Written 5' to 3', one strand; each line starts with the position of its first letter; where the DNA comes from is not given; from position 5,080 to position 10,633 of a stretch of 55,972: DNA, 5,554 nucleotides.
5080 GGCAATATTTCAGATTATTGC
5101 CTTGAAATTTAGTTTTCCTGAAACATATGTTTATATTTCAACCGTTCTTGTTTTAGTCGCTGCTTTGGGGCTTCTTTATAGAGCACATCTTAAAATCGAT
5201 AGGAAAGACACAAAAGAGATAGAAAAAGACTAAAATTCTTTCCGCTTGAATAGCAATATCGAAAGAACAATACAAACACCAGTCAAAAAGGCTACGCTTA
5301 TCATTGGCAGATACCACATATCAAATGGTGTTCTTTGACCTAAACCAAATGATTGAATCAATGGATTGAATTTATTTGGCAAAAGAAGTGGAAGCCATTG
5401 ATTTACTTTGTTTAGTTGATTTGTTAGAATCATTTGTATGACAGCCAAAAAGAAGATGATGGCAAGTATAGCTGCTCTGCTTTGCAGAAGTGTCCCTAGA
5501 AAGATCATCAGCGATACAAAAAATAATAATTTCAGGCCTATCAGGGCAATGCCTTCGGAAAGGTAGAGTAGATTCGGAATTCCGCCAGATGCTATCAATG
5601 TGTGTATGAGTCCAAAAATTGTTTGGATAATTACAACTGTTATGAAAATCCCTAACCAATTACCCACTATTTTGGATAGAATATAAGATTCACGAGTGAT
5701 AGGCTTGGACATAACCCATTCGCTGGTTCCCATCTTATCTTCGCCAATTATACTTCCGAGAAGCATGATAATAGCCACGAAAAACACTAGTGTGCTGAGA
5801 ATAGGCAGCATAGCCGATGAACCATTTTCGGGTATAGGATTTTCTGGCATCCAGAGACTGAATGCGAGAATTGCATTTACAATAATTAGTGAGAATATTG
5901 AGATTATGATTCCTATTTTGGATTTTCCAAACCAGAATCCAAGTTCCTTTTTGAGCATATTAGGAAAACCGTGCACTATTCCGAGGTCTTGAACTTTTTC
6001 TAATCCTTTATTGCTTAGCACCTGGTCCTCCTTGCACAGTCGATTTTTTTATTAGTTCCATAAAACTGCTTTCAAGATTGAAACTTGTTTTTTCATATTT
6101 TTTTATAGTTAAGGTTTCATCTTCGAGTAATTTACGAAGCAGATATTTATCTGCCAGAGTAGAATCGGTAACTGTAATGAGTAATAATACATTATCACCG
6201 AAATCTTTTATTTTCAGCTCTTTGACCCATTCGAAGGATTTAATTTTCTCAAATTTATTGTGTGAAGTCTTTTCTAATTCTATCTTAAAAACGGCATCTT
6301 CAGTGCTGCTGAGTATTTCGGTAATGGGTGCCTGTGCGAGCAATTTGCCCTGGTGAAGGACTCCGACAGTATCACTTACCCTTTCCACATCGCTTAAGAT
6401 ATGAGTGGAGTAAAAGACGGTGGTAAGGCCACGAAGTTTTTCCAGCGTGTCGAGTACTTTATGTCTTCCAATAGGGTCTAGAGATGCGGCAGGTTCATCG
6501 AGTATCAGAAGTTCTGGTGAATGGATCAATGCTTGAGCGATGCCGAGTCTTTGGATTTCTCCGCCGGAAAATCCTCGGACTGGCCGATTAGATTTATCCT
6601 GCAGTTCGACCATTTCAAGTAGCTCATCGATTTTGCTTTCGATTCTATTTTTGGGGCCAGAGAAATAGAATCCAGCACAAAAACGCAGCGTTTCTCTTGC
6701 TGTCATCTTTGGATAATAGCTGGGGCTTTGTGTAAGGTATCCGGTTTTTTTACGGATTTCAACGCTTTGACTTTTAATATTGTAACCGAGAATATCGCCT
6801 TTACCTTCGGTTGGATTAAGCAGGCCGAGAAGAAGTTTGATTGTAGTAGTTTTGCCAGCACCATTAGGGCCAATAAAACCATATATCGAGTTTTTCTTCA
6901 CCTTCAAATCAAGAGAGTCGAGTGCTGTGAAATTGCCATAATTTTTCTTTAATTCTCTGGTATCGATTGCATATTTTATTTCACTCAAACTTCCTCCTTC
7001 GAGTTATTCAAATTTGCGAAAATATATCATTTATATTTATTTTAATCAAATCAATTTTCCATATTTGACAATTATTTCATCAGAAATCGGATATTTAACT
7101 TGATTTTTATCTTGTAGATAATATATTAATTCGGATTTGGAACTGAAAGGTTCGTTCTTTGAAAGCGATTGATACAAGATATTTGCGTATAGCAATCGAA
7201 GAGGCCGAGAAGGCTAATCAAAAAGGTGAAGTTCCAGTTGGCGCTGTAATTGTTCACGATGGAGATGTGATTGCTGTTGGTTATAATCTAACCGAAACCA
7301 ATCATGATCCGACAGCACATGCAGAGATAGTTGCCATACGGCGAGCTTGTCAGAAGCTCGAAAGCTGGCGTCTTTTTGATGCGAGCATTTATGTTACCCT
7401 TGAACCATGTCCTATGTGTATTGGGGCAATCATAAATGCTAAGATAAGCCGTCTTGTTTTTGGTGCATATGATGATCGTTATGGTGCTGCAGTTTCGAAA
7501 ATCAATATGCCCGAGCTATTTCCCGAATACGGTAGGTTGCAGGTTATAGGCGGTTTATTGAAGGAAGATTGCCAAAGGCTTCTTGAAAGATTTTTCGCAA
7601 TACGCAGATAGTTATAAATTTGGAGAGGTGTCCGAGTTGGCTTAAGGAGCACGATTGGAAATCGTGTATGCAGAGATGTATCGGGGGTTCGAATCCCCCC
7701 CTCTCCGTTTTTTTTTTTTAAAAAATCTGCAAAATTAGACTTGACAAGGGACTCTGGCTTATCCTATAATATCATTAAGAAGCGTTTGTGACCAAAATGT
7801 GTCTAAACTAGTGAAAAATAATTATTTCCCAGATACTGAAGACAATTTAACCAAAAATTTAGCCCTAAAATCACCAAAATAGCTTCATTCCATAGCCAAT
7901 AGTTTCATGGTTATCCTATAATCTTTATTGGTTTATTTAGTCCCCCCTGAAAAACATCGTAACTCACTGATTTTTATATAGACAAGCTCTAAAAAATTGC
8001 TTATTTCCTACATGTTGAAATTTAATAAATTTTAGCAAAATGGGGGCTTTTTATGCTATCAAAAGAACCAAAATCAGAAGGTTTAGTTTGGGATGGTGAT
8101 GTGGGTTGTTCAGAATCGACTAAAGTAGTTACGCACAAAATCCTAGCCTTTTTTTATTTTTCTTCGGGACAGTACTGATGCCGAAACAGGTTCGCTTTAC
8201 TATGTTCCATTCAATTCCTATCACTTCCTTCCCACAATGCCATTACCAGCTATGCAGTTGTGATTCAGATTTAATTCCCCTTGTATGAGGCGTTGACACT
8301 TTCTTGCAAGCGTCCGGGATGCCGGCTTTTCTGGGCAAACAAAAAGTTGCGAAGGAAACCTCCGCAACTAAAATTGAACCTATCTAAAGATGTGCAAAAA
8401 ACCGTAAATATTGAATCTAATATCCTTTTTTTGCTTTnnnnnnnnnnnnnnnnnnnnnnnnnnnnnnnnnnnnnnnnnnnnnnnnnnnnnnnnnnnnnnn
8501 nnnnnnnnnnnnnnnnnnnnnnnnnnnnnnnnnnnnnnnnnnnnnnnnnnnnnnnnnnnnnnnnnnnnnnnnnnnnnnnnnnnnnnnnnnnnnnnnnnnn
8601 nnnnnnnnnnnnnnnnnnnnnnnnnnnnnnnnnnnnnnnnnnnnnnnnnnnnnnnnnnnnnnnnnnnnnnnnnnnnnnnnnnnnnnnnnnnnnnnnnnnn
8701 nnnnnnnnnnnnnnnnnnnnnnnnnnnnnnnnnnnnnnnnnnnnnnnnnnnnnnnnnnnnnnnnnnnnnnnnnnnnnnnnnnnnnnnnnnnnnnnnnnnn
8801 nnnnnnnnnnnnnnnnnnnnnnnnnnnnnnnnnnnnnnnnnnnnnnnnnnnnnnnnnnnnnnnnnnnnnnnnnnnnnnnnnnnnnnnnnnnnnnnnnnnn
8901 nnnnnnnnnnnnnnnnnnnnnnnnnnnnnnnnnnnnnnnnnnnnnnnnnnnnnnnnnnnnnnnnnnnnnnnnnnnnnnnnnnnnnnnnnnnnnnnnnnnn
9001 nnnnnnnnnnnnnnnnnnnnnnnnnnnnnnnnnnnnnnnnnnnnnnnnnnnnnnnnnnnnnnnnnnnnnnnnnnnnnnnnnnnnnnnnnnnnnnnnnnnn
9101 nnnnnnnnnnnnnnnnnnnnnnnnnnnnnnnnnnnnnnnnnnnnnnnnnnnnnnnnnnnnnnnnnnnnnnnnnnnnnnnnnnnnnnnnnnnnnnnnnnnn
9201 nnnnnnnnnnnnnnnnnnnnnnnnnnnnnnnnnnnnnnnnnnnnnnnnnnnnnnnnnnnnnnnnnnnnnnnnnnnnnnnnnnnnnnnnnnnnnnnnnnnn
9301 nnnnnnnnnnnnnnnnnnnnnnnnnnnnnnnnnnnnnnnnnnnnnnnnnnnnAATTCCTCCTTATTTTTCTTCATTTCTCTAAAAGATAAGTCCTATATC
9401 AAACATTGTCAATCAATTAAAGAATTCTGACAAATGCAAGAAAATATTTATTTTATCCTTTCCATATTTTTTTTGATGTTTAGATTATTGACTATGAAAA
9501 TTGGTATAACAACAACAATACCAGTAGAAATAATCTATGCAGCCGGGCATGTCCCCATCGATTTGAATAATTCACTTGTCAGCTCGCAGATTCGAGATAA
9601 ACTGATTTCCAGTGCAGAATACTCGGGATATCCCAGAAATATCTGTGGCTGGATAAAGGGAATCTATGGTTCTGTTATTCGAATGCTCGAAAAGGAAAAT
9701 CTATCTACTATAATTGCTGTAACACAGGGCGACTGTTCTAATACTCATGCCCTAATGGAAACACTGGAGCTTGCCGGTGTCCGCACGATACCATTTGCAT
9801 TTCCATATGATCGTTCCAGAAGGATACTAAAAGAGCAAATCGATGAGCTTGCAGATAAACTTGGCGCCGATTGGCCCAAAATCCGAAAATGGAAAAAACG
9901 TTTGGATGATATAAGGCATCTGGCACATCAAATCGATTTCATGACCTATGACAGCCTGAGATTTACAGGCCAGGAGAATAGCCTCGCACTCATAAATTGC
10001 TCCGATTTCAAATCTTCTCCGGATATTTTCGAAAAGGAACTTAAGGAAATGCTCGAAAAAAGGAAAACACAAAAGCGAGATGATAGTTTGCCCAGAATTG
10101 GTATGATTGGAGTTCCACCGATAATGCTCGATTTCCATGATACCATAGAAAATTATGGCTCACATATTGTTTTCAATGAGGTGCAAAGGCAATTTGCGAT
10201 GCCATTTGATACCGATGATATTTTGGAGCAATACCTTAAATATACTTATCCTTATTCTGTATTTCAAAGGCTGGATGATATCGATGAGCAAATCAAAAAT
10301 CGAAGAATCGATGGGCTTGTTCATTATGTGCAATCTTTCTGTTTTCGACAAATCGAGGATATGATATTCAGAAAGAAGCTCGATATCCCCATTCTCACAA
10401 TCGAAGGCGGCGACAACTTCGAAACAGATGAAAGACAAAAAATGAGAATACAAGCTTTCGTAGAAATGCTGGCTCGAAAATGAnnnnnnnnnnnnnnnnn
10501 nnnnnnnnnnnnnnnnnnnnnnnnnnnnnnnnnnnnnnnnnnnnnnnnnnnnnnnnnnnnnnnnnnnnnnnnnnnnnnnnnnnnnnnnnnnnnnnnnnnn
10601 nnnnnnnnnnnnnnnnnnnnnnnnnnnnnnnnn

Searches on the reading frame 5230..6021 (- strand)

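Call 43: search_protein_families(library=pfam, proteins=[window:5230-6021:-], max_evalue=0.00001)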
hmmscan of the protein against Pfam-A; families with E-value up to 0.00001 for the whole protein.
window:5230-6021:- (263 aa): 1 family
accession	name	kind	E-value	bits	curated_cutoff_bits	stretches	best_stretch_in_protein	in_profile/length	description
PF12679.13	ABC2_membrane_2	-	1.3e-14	54.5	27.2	1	53-262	72-282/283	ABC-2 family transporter protein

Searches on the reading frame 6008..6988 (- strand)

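Call 43: search_protein_families(library=pfam, proteins=[window:6008-6988:-], max_evalue=0.00001)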
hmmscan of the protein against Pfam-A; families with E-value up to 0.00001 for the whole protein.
window:6008-6988:- (326 aa): 2 families
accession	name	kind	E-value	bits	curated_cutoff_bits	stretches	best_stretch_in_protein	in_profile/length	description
PF00005.33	ABC_tran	-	6.5e-32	111.4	25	1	23-167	1-136/137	ABC transporter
PF13304.12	AAA_21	-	5.9e-10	40.1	27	0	120-196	217-298/304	AAA domain, putative AbiEii toxin, Type IV TA system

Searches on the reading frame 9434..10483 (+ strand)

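Call 43: search_protein_families(library=pfam, proteins=[window:9434-10483:+], max_evalue=0.00001)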
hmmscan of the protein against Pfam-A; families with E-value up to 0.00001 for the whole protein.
window:9434-10483:+ (349 aa): 1 family
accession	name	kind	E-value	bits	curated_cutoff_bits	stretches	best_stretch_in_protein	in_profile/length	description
PF06050.19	HGD-D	-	2.2e-40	139.7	28.4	1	27-346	2-342/342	2-hydroxyglutaryl-CoA dehydratase, D-component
